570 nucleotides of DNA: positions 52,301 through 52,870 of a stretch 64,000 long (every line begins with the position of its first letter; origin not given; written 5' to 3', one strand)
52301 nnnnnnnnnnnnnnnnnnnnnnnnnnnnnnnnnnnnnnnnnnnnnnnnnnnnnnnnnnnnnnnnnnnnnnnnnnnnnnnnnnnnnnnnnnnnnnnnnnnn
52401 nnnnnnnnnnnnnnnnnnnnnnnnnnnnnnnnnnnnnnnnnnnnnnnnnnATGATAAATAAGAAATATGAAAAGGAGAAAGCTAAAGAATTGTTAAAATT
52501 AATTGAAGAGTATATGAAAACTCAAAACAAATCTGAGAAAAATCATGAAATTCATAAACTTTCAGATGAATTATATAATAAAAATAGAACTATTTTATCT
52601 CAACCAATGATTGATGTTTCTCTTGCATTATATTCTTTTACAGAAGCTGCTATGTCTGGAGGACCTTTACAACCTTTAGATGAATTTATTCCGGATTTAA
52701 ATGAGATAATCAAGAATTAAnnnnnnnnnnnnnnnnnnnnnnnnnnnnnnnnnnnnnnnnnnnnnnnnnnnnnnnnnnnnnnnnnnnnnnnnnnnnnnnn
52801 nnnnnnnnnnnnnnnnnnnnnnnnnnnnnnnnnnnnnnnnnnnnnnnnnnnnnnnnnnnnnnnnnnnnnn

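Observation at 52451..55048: Small defence/TA islet: wHTH-MNT + HEPN-like pair, solo RelE flanked by ~40-nt direct repeats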

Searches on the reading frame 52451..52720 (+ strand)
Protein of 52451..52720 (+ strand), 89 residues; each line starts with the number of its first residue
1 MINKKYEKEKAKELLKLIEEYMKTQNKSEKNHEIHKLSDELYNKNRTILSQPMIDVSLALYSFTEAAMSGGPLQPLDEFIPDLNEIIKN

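Call 3: search_protein_families(library=pfam, proteins=[window:52451-52720:+], max_evalue=1)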
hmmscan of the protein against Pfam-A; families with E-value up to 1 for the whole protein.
window:52451-52720:+ (89 aa): 9 families
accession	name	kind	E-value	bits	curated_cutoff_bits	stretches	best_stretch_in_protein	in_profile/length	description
PF04245.18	NA37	-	0.0042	16.9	24.6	1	4-47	212-255/325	37-kD nucleoid-associated bacterial protein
PF12209.13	SAC3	-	0.0054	17.3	25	1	12-43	15-47/77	Leucine permease transcriptional regulator helical domain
PF20302.4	HisK-N-like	-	0.0062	17.2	27.8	1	6-66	41-96/132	HisK-N-like globin domain of the ASK signalosome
PF04459.17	DUF512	-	0.018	14.8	25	1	4-45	16-56/202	Protein of unknown function (DUF512)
PF11300.13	DUF3102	-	0.047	14.4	24.4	1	5-47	53-96/129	Protein of unknown function (DUF3102)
PF21538.2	Med15_M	-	0.049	14.3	24.2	1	7-68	5-65/110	ARC105/Med15 mediator subunit central domain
PF24219.2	DUF7438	-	0.055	14.3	25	1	8-40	3-42/57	Family of unknown function (DUF7438)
PF05746.21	DALR_1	-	0.076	13.5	22.3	1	5-43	28-66/117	DALR anticodon binding domain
PF01956.21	EMC3_TMCO1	-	0.59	10.3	27.1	1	6-53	45-91/169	Integral membrane protein EMC3/TMCO1-like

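Call 8: search_protein_families(library=ncbifam, proteins=[window:52451-52720:+], max_evalue=1)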
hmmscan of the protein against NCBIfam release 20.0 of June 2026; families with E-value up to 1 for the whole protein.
window:52451-52720:+ (89 aa): 2 families
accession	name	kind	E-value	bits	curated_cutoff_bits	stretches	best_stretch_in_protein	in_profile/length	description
NF045869.1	UU173_fam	subfamily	0.0091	14.9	225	1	3-47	488-529/650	UU173 family protein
NF050799.1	TA_anti_VapB_Sulfo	equivalog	0.16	12.5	60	1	1-31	28-58/69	type II toxin-antitoxin system VapB family antitoxin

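Call 86: search_protein_families(library=padloc, proteins=[window:52451-52720:+], max_evalue=0.1)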
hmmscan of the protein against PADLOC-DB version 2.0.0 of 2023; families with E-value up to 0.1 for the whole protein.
window:52451-52720:+ (89 aa): 1 family
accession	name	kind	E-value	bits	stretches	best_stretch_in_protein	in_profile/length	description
PDLC01511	Cas8b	-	0.013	12.4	1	1-44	326-369/419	CAS-I-B; effector_LS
